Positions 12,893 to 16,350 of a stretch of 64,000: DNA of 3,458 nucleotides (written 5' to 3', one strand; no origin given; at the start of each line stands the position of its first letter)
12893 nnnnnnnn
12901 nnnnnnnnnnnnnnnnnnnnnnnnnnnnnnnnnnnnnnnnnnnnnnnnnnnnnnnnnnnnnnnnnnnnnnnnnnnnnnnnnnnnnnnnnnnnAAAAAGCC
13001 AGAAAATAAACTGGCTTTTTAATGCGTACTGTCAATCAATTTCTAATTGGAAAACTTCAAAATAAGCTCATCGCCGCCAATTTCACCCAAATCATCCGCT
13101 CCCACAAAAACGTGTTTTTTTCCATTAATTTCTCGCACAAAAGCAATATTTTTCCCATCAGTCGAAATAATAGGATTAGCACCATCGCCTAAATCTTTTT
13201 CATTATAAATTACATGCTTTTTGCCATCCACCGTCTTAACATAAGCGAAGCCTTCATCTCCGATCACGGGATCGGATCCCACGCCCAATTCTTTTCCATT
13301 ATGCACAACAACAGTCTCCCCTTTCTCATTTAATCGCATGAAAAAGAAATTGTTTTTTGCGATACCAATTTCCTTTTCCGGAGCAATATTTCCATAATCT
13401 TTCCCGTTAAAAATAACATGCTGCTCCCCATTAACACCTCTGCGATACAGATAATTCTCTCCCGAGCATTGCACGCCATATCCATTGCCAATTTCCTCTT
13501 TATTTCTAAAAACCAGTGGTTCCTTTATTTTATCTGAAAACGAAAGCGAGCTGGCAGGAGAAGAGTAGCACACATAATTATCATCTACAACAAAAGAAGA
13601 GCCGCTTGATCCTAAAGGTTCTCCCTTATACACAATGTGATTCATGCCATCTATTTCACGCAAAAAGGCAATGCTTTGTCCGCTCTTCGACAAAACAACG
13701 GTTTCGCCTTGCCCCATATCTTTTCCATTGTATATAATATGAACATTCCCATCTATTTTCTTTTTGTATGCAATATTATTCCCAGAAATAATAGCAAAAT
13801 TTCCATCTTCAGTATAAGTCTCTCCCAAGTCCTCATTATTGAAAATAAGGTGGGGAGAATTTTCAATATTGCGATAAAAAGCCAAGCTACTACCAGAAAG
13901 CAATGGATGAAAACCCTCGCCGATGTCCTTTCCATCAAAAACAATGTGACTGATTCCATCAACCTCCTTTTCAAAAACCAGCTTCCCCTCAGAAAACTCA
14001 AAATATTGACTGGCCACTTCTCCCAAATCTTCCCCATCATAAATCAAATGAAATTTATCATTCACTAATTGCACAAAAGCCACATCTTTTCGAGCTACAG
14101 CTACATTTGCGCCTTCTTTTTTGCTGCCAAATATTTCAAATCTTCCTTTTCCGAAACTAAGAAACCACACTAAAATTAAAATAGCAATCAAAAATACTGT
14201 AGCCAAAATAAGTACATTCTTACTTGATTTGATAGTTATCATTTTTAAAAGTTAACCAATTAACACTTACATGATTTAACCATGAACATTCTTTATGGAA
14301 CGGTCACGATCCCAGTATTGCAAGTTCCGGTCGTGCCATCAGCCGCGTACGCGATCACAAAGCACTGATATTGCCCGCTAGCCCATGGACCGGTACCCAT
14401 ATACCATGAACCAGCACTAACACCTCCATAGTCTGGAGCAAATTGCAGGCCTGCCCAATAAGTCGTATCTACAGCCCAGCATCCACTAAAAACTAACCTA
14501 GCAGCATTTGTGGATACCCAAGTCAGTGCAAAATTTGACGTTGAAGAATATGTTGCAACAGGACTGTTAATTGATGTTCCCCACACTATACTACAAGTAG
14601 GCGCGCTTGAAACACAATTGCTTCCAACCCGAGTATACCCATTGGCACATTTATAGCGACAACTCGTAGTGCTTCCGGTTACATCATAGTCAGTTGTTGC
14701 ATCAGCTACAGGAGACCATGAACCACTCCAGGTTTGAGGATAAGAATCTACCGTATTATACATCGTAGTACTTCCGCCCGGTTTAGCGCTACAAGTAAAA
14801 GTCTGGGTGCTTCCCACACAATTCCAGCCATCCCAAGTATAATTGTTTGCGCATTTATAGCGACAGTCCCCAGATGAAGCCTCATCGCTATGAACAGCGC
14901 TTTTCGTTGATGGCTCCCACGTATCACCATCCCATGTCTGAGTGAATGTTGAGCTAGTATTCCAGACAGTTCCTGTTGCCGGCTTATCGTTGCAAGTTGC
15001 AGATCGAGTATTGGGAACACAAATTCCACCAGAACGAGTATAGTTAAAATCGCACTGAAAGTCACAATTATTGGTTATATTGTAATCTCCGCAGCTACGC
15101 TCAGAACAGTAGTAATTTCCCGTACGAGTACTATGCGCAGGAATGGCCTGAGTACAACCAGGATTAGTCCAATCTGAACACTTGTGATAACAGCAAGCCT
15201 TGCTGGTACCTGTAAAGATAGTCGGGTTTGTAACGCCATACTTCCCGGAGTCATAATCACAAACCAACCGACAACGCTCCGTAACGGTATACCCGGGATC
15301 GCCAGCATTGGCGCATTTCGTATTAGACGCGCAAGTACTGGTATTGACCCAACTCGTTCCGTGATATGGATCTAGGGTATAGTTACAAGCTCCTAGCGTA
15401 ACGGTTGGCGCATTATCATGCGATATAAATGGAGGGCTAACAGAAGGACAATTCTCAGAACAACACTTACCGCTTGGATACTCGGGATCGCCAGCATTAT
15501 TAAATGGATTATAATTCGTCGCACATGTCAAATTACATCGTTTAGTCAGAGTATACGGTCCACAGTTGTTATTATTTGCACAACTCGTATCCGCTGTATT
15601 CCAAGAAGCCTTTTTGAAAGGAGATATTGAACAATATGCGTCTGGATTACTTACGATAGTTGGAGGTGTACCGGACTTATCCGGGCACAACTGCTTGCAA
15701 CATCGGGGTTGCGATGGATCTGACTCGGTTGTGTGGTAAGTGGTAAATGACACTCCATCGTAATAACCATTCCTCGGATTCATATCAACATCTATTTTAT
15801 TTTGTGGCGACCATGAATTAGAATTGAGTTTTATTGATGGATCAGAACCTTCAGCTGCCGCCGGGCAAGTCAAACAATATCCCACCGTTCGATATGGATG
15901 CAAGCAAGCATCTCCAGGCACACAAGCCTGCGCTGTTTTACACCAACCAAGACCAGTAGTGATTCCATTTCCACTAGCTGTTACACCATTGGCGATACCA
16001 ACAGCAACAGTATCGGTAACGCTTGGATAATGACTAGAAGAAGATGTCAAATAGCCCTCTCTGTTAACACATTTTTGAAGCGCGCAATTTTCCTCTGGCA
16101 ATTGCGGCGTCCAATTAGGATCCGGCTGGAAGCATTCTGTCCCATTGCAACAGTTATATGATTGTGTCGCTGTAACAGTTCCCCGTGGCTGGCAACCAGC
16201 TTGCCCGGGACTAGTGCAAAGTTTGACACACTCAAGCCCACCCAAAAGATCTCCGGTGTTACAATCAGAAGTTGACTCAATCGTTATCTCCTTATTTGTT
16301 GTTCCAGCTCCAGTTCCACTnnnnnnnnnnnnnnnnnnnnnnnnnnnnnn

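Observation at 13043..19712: Minor-pilin operon: pilD, three pseudopilins, a 963-aa GspK-like Cys-rich giant, and a 37-aa-repeat protein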

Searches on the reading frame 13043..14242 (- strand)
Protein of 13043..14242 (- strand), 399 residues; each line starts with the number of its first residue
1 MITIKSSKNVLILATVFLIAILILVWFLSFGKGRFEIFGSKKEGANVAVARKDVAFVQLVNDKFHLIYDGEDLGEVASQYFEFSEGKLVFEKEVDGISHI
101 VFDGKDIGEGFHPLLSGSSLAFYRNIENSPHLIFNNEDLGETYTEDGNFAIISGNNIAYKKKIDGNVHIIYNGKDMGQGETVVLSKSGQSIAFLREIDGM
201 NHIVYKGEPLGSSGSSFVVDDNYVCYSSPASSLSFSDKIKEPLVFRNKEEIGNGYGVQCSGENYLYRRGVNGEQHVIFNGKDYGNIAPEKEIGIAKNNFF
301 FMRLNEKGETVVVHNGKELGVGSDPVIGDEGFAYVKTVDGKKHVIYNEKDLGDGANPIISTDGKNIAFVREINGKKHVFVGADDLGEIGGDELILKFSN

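Call 4: search_protein_families(library=pfam, proteins=[window:13043-14242:-], max_evalue=0.1)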
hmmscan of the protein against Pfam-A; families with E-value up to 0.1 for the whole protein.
window:13043-14242:- (399 aa): 2 families
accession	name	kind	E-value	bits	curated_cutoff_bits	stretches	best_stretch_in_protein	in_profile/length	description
PF07676.18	PD40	-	3.8e-05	24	20.9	1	352-380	9-38/38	WD40-like Beta Propeller Repeat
PF05726.19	Pirin_C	-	0.02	15.7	27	0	165-212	29-74/103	Pirin C-terminal cupin domain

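Call 8: search_protein_families(library=ncbifam, proteins=[window:13043-14242:-], max_evalue=0.1)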
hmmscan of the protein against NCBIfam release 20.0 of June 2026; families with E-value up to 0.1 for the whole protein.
window:13043-14242:- (399 aa): 1 family
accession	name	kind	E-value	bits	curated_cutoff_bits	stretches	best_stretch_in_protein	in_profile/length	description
TIGR02480.1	fliN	equivalog_domain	0.065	13.2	84.05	0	153-185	31-63/77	flagellar motor switch protein FliN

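Call 35: find_homologous_proteins(query=window:13043-14242:-, max_evalue=0.001)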
Query window:13043-14242:- (399 aa): 23 proteins with E <= 0.001 among 5822 candidates.
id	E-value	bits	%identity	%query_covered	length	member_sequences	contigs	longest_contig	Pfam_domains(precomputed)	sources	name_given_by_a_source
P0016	5.5e-123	429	54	100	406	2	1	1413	PF07676.19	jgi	jgi:hypothetical protein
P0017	6.9e-123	429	54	100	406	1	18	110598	PF07676.19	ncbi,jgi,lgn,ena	jgi:hypothetical protein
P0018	5.5e-112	393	49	100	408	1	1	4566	PF07676.19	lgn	-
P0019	1.5e-108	382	45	98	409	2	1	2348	PF07676.19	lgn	-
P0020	5.7e-56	209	32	75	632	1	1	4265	-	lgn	-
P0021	3.3e-55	206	35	83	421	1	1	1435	-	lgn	-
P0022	6.9e-53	198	31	79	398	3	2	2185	-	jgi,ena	-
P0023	4.7e-52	196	29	75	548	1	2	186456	-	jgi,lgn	-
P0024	1.6e-42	164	33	88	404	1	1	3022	-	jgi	-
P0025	4.2e-40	156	31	94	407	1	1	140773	-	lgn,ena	-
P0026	7.3e-39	152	32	84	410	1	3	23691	-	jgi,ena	-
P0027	1.8e-38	151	30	77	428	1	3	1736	-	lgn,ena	-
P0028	1.5e-37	148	26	83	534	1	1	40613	PF18884.6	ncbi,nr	ncbi:MAG: thrombospondin type 3 repeat-containing protein [Candidatus Komeilibacteria bacterium]|nr:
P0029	3.2e-36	144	33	58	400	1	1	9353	-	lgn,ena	-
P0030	1.9e-32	131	30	74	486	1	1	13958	-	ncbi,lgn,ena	-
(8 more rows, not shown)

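Call 37: find_encoding_contigs(protein=P0025, flank=7000, max_places=1)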
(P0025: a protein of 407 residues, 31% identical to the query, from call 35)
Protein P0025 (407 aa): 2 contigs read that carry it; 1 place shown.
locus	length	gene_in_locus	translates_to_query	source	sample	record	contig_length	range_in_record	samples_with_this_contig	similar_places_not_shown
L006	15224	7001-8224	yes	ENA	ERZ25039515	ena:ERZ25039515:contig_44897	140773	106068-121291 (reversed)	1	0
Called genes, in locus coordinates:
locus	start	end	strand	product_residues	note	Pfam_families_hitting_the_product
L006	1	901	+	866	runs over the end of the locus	PF06552:TOM20_plant (faint), PF13414:TPR_11, PF12895:ANAPC3 (weak), PF13424:TPR_12, PF13432:TPR_16 (weak), PF14559:TPR_19 (weak), PF00515:TPR_1 (weak), PF07719:TPR_2 (weak), +7 more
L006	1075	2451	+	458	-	PF08529:NusA_N, PF00575:S1 (weak), PF13184:KH_NusA_1st, PF26594:KH_NusA_2nd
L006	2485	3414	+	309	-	PF01368:DHH, PF02833:DHHA2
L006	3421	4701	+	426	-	PF05697:Trigger_N, PF00254:FKBP_C, PF05698:Trigger_C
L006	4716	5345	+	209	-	PF00574:CLP_protease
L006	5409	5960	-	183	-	PF06725:3D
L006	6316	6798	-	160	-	-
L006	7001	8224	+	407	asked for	-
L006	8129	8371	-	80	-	-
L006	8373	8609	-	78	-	PF01541:GIY-YIG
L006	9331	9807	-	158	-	PF01245:Ribosomal_L19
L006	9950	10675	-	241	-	PF00849:PseudoU_synth_2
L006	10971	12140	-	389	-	PF18895:T4SS_pilin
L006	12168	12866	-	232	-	PF28423:Epiregulin_C (weak)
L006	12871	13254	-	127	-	PF04956:TrbC (weak), PF18895:T4SS_pilin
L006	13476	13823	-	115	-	PF18895:T4SS_pilin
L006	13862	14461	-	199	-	PF04956:TrbC, PF18895:T4SS_pilin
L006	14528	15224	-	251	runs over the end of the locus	-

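Call 38: find_encoding_contigs(protein=P0023, flank=7000, max_places=1)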
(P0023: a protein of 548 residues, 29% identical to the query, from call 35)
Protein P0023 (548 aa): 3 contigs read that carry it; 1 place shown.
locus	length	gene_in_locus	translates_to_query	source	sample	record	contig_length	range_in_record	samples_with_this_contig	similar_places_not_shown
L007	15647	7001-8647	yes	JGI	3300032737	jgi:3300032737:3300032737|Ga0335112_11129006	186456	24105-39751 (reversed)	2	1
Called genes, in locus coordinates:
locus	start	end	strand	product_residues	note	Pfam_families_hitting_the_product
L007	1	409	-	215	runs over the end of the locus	-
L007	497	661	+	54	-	-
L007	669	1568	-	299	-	-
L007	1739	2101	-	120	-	-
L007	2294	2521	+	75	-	-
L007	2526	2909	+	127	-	-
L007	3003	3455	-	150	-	-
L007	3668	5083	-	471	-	PF05048:NosD, PF13229:Beta_helix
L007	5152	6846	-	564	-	-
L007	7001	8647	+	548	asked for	-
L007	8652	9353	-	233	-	PF00069:Pkinase, PF01636:APH (faint), PF01163:RIO1, PF19974:TCAD9 (weak)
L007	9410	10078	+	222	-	PF02592:Vut_1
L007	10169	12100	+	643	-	PF03227:GILT (weak), PF13462:Thioredoxin_4 (faint), PF25011:VSR_TRX (faint)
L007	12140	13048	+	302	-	-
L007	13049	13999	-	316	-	PF04014:MazE_antitoxin (weak)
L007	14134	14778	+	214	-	PF01865:PhoU_div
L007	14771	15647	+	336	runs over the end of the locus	PF01384:PHO4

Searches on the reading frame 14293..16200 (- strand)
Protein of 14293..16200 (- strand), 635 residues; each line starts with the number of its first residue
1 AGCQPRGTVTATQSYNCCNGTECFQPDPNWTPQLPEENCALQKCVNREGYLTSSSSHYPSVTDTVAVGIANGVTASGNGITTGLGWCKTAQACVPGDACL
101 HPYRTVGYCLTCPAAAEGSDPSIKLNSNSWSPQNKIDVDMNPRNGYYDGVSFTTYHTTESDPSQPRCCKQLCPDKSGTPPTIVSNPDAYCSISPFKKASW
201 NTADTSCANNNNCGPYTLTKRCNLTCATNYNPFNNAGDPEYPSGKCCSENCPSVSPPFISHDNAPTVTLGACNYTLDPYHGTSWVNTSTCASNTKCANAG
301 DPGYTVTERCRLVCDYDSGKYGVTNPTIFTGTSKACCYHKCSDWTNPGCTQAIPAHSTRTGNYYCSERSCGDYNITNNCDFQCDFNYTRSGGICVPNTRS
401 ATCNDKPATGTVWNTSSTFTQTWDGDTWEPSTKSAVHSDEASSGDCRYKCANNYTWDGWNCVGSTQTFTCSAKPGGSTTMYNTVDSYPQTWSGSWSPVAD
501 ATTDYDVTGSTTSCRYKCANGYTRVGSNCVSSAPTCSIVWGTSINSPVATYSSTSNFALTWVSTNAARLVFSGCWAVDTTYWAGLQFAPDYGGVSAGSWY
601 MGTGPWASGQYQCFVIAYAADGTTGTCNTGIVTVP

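Call 33: search_solved_structures(query=window:14293-16200:-, max_evalue=10, show_alignments=2)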
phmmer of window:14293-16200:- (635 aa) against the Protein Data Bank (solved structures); distinct sequences matched with E-value up to 10: 0.
